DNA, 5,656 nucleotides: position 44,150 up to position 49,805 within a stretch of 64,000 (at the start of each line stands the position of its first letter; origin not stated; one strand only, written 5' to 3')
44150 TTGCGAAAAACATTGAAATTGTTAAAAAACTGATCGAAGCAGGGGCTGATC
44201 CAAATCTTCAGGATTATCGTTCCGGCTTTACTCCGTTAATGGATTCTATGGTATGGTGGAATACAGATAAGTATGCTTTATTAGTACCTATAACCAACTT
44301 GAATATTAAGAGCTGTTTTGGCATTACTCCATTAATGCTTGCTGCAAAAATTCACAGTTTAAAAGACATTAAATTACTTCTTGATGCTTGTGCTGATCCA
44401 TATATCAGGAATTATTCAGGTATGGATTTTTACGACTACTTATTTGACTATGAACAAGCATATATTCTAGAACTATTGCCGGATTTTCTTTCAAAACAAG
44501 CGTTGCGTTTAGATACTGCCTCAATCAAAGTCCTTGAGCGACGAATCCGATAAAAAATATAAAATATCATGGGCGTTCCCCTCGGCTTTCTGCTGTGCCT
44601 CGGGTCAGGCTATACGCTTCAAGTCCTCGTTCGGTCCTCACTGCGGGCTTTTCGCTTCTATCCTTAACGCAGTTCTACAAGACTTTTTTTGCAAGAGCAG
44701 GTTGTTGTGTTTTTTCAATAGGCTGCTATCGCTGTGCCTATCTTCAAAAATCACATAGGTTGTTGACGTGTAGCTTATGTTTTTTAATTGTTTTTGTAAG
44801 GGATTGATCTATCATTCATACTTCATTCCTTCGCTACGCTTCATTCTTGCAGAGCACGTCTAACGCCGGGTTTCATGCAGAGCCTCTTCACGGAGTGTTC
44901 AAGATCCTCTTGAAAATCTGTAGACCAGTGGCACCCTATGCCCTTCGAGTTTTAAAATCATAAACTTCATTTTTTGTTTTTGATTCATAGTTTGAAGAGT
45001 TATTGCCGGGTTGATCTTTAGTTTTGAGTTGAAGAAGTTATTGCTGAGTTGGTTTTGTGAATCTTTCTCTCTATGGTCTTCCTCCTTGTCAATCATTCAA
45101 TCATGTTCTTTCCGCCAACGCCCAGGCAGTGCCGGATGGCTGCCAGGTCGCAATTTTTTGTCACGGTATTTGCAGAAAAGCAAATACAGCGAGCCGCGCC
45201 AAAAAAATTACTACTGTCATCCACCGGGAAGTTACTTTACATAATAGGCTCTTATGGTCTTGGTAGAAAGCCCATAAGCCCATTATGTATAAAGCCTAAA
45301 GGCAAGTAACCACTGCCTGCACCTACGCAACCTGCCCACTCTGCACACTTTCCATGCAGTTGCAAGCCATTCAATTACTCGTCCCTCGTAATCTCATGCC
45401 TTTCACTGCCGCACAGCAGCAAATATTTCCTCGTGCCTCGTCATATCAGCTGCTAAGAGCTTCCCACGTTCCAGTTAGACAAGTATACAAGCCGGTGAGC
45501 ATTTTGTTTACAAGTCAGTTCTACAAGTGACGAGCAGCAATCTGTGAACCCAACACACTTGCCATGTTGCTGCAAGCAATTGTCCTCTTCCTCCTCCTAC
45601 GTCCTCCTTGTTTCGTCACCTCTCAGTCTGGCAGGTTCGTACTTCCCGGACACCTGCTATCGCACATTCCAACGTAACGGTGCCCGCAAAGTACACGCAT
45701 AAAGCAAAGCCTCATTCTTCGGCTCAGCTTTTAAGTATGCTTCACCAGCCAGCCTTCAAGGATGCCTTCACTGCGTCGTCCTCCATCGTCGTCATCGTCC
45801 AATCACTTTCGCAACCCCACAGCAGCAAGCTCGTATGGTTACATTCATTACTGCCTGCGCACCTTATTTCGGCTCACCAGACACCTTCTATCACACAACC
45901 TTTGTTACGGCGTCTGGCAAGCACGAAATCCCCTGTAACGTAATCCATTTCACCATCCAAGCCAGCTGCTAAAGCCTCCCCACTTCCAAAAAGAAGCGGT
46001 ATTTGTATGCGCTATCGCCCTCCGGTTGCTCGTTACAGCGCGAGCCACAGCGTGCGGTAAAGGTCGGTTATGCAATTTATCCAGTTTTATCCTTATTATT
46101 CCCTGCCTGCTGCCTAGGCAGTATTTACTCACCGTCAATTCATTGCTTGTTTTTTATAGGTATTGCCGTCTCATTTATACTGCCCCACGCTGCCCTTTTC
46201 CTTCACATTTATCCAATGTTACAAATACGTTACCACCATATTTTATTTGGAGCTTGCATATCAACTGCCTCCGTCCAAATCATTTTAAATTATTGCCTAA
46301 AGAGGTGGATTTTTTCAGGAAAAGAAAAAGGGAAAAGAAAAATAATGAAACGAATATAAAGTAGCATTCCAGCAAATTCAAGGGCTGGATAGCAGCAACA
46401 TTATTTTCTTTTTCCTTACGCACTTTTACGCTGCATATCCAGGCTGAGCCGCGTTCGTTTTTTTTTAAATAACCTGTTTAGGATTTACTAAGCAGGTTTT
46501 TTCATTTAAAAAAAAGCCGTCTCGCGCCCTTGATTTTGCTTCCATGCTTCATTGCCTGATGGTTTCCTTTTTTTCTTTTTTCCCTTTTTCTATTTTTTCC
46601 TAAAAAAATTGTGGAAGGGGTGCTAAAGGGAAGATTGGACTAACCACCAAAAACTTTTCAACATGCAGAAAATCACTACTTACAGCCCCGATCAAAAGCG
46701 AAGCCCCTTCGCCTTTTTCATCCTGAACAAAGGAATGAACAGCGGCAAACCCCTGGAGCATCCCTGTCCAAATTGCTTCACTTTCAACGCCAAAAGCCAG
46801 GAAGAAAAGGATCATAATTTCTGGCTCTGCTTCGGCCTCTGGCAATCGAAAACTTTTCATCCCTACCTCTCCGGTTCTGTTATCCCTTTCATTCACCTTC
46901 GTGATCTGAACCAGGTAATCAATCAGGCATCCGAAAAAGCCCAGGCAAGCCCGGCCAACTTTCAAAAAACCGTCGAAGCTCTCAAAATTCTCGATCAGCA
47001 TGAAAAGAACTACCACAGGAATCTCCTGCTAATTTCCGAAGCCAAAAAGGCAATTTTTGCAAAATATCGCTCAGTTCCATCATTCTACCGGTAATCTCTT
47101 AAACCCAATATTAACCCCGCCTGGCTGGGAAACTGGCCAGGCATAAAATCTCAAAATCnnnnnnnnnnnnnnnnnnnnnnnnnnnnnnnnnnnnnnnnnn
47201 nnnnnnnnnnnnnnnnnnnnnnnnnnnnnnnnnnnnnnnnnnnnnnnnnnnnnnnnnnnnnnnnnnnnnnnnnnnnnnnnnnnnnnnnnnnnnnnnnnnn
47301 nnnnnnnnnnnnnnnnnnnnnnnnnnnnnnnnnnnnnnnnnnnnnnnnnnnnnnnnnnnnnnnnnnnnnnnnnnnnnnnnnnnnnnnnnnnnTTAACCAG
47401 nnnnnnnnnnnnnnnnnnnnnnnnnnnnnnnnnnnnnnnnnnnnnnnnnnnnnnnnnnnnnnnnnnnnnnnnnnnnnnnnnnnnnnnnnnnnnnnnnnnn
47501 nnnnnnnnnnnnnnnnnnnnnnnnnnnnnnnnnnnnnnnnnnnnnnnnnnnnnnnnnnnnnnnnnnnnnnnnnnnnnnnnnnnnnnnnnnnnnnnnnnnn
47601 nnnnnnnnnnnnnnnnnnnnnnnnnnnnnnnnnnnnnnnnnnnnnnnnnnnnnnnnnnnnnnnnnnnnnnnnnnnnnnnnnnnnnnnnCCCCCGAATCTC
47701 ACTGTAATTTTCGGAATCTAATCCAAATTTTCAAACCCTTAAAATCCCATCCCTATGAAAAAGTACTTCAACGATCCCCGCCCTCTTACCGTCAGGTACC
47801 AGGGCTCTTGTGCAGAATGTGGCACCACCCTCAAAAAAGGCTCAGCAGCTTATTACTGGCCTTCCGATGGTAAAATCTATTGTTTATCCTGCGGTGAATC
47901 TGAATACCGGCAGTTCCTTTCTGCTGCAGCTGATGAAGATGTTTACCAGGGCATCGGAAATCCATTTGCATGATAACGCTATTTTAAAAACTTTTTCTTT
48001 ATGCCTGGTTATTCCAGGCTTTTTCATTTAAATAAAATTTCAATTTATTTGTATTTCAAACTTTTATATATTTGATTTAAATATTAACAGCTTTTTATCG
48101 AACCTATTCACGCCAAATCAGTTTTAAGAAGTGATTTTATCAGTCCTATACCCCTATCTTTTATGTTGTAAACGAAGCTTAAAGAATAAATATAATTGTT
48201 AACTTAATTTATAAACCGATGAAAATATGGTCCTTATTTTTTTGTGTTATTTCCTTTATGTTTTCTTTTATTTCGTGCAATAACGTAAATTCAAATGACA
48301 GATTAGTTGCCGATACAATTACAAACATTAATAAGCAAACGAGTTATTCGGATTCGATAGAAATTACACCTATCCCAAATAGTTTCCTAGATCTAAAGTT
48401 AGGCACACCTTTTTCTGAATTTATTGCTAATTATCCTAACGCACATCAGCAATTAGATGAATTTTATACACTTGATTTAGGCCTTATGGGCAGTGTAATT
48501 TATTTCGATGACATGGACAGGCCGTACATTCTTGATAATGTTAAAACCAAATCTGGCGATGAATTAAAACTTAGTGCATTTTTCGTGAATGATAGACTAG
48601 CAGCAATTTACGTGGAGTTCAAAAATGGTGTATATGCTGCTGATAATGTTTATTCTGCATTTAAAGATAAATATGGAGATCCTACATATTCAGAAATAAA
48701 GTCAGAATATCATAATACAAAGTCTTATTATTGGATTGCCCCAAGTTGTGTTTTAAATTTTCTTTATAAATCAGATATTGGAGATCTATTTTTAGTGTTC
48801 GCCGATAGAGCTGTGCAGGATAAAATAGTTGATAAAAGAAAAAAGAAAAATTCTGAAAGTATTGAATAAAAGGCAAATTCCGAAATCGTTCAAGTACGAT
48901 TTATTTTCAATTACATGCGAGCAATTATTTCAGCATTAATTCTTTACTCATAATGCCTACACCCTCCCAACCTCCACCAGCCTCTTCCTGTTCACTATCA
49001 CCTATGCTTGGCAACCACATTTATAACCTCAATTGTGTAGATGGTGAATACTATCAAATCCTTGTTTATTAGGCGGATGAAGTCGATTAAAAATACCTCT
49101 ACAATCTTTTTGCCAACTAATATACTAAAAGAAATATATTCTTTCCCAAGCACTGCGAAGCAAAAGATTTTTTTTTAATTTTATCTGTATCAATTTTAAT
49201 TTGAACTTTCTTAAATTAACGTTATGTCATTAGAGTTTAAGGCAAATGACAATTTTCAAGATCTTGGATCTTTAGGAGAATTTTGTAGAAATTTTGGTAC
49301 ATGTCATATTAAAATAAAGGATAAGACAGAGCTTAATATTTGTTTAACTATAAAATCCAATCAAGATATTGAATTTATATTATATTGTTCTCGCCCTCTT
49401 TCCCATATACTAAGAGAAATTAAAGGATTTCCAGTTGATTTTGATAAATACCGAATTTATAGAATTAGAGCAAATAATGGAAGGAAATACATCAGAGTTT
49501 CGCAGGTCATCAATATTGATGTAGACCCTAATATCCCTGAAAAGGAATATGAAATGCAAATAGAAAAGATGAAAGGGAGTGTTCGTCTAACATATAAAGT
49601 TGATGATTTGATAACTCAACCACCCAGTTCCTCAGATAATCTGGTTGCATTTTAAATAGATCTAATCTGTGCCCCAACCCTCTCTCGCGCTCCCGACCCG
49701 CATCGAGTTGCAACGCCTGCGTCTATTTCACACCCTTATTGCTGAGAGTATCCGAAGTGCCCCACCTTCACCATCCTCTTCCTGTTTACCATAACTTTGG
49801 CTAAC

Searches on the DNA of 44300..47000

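Call 28: search_rna_families(source=window, start=44300, end=47000, threshold=evalue, max_evalue=1)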
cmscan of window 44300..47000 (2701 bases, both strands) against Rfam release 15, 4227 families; matches with E-value up to 1: 2.
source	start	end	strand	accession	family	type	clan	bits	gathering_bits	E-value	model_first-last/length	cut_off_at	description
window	44599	44680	-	RF01705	Flavo-1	Gene; sRNA;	-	31.3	42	0.00049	1-76/76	no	Flavo-1 RNA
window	45123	45238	-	RF00053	mir-7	Gene; miRNA;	-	22.3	51.8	0.21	1-91/91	no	mir-7 microRNA precursor family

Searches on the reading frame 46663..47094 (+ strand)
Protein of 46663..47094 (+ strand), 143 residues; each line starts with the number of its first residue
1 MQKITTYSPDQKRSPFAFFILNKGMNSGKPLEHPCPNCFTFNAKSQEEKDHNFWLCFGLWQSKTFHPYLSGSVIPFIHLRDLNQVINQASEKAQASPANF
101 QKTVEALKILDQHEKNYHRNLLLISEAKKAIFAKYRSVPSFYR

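Call 41: search_protein_families(library=pfam, proteins=[window:46663-47094:+], max_evalue=0.01)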
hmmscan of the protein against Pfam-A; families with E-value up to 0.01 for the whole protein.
window:46663-47094:+ (143 aa): 1 family
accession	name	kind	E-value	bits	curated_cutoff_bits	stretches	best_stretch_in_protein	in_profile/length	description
PF22105.2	DUF6943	-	1.8e-48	164.4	27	1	4-133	1-130/131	Family of unknown function (DUF6943)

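Call 80: find_homologous_proteins(query=window:46663-47094:+, max_evalue=0.001)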
Query window:46663-47094:+ (143 aa): 1719 proteins with E <= 0.001 among 1731 candidates; the best 120 are listed.
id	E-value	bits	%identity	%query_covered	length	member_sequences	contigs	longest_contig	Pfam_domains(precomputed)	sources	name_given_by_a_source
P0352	1.0e-86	306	93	100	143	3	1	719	PF22105.3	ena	-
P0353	4.1e-84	298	90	100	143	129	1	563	PF22105.3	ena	-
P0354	8.9e-84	297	90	100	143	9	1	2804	PF22105.3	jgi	-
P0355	1.4e-83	296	90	100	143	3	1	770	PF22105.3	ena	-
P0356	2.8e-83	295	90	100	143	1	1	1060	PF22105.3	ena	-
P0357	4.7e-83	294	90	100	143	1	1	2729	PF22105.3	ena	-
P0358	4.8e-83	294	90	100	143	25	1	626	PF22105.3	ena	-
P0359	1.1e-82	293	89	100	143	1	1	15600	PF22105.3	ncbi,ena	-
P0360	4.2e-82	291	90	100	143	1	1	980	PF22105.3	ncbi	-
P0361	5.9e-82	291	89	100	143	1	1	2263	PF22105.3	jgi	-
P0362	7.5e-82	290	91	100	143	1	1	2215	PF22105.3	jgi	jgi:hypothetical protein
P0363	1.9e-81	289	89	99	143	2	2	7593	PF22105.3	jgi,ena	jgi:hypothetical protein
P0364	2.8e-81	288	88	100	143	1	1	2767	PF22105.3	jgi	jgi:hypothetical protein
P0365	4.2e-81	288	90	100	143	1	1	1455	PF22105.3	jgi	-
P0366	4.8e-81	288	86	100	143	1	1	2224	PF22105.3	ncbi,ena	-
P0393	6.6e-79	281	85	100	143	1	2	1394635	PF22105.3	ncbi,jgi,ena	-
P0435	9.6e-75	267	81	100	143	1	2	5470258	PF22105.3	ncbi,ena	-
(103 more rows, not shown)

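Call 81: find_encoding_contigs(protein=P0435, flank=10000, max_places=3)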
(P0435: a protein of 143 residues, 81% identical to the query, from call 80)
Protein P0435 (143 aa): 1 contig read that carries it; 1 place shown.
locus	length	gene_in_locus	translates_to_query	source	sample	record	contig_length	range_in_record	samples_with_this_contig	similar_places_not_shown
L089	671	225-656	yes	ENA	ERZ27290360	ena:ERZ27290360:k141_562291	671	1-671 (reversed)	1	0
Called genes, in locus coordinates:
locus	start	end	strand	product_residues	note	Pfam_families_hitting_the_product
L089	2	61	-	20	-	?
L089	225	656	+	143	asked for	PF22105:DUF6943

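Call 82: find_encoding_contigs(protein=P0393, flank=10000, max_places=2)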
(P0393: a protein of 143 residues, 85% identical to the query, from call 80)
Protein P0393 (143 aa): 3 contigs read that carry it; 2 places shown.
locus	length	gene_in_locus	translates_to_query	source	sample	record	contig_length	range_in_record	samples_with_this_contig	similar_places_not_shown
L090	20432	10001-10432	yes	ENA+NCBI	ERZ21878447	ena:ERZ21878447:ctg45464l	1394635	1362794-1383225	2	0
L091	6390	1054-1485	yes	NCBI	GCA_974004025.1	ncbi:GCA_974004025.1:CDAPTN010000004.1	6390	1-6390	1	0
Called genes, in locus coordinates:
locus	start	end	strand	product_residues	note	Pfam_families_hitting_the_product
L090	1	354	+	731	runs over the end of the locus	PF00012:HSP70, PF06723:MreB_Mbl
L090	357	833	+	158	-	PF01476:LysM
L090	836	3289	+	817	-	PF14559:TPR_19 (faint)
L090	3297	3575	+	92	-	-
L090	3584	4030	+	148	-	PF01025:GrpE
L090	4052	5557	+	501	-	PF00012:HSP70, PF06723:MreB_Mbl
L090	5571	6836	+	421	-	-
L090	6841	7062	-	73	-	-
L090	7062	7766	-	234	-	-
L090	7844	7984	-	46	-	-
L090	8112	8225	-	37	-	-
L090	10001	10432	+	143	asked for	PF22105:DUF6943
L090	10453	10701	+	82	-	-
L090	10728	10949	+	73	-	-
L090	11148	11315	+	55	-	PF05532:CsbD (weak)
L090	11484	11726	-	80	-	-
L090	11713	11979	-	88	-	-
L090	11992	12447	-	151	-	PF18925:DUF5675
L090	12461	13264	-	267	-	-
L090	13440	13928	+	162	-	PF00565:SNase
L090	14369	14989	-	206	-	PF01300:Sua5_yciO_yrdC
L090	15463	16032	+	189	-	PF13858:DUF4199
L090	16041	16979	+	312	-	PF00535:Glycos_transf_2, PF10111:Glyco_tranf_2_2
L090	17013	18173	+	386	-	PF13439:Glyco_transf_4, PF00534:Glycos_transf_1, PF13692:Glyco_trans_1_4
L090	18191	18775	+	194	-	PF13580:SIS_2, PF01380:SIS (weak)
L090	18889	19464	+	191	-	PF13242:Hydrolase_like (weak)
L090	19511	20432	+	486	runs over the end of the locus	PF00474:SSF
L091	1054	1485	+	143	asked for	PF22105:DUF6943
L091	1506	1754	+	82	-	-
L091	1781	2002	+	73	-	-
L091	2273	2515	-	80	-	-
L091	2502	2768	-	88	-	-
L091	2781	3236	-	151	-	PF18925:DUF5675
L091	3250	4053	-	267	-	-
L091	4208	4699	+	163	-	PF00565:SNase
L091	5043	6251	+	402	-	PF17293:Arm-DNA-bind_5, PF13102:Phage_int_SAM_5, PF00589:Phage_integrase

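Call 90: search_protein_families(library=pfam, proteins=[L090:12461-13261:-], max_evalue=0.01)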
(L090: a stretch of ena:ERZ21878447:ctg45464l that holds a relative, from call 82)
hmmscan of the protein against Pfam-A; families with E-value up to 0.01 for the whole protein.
L090:12461-13261:- (266 aa): 0 families

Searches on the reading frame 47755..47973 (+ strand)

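Call 41: search_protein_families(library=pfam, proteins=[window:47755-47973:+], max_evalue=0.01)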
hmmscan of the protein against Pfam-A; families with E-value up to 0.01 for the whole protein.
window:47755-47973:+ (72 aa): 2 families
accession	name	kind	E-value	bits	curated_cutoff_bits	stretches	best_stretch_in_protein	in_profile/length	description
PF24458.1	DUF7573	-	0.0027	18.1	30.2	0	31-55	3-26/39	Domain of unknown function (DUF7573)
PF00412.28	LIM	-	0.0032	18.1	22.9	1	19-46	29-53/58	LIM domain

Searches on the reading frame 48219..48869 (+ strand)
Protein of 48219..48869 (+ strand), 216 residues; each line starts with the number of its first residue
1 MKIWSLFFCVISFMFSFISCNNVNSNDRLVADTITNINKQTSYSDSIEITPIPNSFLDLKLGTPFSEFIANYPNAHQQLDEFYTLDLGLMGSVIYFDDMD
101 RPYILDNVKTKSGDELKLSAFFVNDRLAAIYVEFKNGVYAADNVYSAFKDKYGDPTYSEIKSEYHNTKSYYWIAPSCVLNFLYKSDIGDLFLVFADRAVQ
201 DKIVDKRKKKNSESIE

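Call 7: search_protein_families(library=pfam, proteins=[window:48219-48869:+], max_evalue=0.1)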
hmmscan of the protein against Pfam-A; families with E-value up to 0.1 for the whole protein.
window:48219-48869:+ (216 aa): 0 families

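Call 8: search_protein_families(library=phrogs, proteins=[window:48219-48869:+], max_evalue=0.1)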
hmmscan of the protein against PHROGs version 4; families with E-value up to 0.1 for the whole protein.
window:48219-48869:+ (216 aa): 1 family
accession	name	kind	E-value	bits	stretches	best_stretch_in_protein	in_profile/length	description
phrog_4829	-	moron, auxiliary metabolic gene and host takeover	0.0022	17.8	1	3-47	344-388/485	GtrC-like O-antigen conversion translocase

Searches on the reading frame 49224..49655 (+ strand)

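Call 7: search_protein_families(library=pfam, proteins=[window:49224-49655:+], max_evalue=0.1)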
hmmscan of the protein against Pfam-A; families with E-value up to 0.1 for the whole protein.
window:49224-49655:+ (143 aa): 1 family
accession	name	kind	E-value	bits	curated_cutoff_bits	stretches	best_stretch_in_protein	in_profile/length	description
PF02388.22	FemAB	-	0.029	13.7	24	1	9-118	7-120/406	FemAB family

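Call 8: search_protein_families(library=phrogs, proteins=[window:49224-49655:+], max_evalue=0.1)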
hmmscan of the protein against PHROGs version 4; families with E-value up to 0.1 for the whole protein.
window:49224-49655:+ (143 aa): 0 families
